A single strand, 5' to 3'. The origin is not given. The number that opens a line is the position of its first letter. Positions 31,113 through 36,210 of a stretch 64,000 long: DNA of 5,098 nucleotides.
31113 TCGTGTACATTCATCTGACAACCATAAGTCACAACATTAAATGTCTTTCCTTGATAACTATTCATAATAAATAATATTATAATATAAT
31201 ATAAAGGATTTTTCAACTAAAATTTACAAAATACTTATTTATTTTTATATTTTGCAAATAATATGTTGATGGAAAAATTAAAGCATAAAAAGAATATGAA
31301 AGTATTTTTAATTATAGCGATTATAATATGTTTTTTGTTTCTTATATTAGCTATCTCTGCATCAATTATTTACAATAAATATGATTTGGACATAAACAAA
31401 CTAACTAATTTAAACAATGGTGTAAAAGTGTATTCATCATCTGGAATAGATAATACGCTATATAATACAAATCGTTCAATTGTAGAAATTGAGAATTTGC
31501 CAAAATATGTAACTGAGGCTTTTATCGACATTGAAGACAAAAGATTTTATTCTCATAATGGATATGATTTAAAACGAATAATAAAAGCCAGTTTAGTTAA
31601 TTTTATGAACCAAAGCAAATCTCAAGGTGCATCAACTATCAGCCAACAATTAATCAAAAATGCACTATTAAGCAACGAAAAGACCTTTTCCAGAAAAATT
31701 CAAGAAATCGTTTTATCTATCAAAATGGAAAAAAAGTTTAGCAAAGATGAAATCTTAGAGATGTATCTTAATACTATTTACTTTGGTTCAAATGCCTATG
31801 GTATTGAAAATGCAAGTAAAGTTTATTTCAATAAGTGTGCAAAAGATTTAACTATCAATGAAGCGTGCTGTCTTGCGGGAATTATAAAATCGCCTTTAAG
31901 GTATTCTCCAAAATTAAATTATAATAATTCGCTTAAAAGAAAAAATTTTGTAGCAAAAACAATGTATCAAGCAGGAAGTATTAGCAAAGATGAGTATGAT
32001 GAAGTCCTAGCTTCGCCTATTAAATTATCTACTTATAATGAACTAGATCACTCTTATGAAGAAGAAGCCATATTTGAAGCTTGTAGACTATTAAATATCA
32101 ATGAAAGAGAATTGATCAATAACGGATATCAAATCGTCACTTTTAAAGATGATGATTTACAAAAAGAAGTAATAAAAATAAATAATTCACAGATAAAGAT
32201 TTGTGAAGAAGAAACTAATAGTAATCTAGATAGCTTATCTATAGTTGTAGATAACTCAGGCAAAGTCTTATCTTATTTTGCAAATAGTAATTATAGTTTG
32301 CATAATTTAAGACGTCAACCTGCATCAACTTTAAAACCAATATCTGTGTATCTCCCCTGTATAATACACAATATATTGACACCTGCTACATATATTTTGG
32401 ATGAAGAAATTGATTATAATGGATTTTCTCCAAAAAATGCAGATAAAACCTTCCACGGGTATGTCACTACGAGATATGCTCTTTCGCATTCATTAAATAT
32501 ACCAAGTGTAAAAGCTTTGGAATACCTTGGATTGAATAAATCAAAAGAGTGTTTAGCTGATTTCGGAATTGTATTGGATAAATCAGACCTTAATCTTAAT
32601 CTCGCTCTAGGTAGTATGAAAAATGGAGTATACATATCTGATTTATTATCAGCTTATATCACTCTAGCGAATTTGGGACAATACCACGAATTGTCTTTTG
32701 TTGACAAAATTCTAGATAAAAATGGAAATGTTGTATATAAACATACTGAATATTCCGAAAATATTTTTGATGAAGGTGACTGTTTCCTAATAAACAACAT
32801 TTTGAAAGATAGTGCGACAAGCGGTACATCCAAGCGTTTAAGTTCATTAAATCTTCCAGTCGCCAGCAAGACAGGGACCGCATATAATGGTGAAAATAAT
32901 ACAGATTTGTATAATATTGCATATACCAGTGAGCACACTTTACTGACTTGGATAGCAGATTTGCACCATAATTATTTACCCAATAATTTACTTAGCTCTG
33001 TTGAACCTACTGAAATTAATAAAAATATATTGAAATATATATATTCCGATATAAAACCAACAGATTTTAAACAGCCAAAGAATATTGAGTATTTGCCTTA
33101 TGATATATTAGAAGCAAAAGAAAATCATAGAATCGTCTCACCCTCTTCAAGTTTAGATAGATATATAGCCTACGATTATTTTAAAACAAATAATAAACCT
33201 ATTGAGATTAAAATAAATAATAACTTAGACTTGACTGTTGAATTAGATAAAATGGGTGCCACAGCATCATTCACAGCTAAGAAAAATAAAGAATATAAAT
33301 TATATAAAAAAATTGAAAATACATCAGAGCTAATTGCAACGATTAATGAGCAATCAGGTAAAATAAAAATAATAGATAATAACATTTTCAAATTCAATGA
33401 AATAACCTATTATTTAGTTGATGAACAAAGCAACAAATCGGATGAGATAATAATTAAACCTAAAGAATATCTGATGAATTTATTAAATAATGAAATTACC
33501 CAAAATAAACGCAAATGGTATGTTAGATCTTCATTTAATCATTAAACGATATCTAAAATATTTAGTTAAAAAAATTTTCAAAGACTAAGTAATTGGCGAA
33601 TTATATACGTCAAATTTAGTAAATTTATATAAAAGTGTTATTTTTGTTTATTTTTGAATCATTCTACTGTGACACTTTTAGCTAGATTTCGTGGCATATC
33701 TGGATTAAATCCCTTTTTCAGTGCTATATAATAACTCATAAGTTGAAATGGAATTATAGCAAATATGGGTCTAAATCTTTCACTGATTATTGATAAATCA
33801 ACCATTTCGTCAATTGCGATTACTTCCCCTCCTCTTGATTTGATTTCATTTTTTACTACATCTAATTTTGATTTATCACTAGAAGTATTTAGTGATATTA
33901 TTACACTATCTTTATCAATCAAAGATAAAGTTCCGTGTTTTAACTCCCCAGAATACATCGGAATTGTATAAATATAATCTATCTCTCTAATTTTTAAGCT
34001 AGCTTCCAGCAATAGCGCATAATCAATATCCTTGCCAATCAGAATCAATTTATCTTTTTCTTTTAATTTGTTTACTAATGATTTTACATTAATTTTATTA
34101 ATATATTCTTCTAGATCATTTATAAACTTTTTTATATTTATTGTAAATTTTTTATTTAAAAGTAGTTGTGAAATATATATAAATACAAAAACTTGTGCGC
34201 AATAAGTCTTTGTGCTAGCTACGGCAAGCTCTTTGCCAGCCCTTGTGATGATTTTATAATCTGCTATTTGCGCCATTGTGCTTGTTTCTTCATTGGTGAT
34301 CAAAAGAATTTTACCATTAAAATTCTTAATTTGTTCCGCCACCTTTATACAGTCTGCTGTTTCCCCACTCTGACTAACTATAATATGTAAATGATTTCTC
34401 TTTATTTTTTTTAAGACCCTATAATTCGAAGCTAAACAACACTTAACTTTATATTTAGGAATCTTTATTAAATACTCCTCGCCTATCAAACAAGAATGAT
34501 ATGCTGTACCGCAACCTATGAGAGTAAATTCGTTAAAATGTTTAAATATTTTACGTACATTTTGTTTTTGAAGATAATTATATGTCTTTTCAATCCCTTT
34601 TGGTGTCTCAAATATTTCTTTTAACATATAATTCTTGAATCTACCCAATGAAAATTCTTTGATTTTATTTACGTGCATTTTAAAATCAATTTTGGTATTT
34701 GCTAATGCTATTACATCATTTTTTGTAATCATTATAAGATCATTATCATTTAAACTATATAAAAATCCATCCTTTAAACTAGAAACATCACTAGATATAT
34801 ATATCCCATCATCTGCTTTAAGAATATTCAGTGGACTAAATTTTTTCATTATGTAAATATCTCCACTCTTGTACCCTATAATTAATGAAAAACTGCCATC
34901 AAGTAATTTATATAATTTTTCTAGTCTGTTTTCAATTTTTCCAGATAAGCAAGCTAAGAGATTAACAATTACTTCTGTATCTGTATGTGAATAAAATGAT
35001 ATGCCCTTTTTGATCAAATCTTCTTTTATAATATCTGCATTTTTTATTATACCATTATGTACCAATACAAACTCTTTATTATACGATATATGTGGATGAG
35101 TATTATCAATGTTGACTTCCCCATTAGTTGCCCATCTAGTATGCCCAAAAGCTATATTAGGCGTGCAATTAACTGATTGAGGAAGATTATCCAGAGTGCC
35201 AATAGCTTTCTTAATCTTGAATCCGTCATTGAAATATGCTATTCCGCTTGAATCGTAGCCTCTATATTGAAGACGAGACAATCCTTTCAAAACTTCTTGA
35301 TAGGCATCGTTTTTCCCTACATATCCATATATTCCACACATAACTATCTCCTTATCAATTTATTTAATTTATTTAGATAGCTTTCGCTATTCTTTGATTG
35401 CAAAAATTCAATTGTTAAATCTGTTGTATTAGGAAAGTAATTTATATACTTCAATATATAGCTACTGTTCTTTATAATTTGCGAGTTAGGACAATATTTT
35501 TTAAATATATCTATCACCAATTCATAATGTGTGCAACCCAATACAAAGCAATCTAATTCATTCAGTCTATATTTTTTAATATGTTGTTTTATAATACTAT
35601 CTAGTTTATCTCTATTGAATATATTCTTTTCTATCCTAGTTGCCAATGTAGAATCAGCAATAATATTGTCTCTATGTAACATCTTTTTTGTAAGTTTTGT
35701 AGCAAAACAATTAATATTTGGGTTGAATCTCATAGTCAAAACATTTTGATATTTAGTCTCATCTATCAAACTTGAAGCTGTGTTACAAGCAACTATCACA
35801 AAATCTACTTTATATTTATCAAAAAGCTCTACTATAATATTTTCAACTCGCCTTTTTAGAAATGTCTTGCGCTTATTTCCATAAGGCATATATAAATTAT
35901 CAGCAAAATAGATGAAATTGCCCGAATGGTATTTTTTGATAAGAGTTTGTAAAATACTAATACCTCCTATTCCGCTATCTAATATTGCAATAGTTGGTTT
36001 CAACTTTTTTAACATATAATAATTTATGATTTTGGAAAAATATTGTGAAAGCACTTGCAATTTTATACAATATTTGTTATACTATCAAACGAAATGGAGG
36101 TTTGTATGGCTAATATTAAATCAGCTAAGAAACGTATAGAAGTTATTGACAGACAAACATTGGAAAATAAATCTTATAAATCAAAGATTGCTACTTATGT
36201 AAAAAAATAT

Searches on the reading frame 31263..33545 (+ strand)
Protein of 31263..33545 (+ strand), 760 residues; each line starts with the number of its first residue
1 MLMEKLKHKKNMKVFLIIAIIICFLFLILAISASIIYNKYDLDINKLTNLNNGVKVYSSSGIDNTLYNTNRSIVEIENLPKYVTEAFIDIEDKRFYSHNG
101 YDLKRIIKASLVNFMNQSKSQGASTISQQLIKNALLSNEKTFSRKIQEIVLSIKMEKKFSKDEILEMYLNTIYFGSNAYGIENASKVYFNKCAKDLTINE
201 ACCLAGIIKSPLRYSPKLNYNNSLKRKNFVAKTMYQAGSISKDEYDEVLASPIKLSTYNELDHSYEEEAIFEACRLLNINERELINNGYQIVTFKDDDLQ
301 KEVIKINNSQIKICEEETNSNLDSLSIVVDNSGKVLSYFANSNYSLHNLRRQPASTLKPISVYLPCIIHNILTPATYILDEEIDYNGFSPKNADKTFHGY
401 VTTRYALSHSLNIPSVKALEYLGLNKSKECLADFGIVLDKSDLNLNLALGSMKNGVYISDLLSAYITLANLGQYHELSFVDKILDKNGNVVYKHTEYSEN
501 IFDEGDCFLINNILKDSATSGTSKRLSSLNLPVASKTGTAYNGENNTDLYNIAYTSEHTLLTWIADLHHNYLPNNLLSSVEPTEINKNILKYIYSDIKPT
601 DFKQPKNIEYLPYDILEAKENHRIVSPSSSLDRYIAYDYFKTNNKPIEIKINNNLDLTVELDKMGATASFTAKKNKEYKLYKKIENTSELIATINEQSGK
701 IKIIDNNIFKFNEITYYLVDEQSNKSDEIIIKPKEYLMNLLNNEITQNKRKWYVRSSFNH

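Call 22: search_protein_families(library=pfam, proteins=[window:31263-33545:+], max_evalue=0.00001)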
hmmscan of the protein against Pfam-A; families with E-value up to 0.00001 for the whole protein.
window:31263-33545:+ (760 aa): 2 families
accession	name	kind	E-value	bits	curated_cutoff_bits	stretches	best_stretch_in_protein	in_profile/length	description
PF00912.28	Transgly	-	1.4e-63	214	27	1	67-234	10-177/178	Transglycosylase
PF00905.27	Transpeptidase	-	1.4e-17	64.3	22.1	1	331-552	9-254/299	Penicillin binding protein transpeptidase domain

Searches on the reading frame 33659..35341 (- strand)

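Call 22: search_protein_families(library=pfam, proteins=[window:33659-35341:-], max_evalue=0.00001)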
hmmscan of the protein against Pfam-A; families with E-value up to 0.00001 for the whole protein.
window:33659-35341:- (560 aa): 3 families
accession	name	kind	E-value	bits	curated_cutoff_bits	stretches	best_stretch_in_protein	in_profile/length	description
PF01380.27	SIS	-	1.4e-34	119.1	25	2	274-387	10-125/131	SIS domain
PF13522.11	GATase_6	-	3.2e-15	56.7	27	1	59-155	8-96/130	Glutamine amidotransferase domain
PF13537.11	GATase_7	-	3e-12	47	25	1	81-190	13-122/123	Glutamine amidotransferase domain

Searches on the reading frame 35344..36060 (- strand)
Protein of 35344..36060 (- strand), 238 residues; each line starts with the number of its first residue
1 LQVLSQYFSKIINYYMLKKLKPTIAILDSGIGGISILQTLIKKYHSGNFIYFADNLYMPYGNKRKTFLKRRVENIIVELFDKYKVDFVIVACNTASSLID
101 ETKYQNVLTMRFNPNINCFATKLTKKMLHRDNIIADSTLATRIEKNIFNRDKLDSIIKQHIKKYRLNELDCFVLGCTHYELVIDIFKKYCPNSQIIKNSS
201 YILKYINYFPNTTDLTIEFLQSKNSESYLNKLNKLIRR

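Call 49: search_protein_families(library=pfam, proteins=[window:35344-36060:-], max_evalue=0.0001)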
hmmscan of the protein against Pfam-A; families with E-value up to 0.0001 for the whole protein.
window:35344-36060:- (238 aa): 1 family
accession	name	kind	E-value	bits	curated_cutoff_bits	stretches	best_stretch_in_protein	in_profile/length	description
PF01177.27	Asp_Glu_race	-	7.4e-05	23.1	31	0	107-184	113-190/211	Asp/Glu/Hydantoin racemase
